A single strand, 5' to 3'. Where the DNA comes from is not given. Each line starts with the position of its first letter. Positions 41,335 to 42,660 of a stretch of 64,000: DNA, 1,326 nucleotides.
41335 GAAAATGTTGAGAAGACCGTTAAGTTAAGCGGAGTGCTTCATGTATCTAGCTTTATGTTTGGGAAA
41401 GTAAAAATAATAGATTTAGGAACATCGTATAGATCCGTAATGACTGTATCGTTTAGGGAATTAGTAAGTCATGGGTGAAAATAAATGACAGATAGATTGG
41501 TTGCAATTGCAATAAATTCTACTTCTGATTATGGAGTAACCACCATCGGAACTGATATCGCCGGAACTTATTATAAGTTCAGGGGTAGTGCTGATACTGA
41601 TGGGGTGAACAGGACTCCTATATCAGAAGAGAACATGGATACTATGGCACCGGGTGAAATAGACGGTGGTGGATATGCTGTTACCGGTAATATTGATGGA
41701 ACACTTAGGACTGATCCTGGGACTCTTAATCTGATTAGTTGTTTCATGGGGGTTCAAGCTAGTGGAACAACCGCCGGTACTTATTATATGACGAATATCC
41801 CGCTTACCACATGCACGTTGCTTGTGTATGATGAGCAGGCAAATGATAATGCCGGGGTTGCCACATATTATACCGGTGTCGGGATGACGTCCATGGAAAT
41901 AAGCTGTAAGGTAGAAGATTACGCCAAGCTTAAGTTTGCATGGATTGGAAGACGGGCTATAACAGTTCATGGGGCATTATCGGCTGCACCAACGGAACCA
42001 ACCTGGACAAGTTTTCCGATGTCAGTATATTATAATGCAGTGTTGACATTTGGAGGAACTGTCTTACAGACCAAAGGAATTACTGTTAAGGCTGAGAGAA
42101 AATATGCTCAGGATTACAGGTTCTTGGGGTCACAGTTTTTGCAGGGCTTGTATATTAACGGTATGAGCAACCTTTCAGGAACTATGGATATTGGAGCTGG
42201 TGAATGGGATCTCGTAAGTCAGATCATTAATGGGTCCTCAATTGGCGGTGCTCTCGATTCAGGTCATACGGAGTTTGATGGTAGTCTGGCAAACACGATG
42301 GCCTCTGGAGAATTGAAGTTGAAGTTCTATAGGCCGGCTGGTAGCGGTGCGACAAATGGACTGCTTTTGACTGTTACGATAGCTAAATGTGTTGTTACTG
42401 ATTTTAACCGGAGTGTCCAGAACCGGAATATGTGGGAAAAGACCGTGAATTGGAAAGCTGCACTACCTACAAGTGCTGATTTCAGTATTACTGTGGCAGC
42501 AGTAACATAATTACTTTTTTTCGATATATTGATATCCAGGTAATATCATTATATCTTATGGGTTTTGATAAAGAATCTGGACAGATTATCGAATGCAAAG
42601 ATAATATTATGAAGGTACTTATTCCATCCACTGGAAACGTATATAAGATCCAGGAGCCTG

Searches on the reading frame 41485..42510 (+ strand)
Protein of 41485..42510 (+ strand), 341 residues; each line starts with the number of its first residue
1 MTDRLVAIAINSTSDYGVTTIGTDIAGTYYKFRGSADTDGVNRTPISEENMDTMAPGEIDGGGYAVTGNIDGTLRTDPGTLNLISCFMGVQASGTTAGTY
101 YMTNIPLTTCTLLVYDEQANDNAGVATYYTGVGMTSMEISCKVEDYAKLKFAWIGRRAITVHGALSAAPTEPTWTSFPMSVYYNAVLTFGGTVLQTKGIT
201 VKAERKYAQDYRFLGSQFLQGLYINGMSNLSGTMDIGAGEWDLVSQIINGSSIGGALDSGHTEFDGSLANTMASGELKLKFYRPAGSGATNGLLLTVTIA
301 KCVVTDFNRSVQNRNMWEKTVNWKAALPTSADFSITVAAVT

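Call 6: search_protein_families(library=pfam, proteins=[window:41485-42510:+], max_evalue=0.01)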
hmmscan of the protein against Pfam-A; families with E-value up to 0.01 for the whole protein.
window:41485-42510:+ (341 aa): 1 family
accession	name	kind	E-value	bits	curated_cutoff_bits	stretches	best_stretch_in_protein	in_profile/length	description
PF18906.5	Phage_tube_2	-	1.3e-12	48.3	27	1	16-253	14-229/266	Phage tail tube protein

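Call 11: search_protein_families(library=phrogs, proteins=[window:41485-42510:+], max_evalue=0.01)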
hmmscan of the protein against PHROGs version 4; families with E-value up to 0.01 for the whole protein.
window:41485-42510:+ (341 aa): 1 family
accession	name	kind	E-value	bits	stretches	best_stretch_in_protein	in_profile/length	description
phrog_290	-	tail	7.2e-14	52.9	1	19-336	27-325/411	minor tail protein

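Call 44: search_dna_similar(query=window:41485-42510:+, collection=phages, mode=protein, max_rows=12, max_evalue=0.001)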
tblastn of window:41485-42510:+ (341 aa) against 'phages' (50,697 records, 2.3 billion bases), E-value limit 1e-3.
No match.
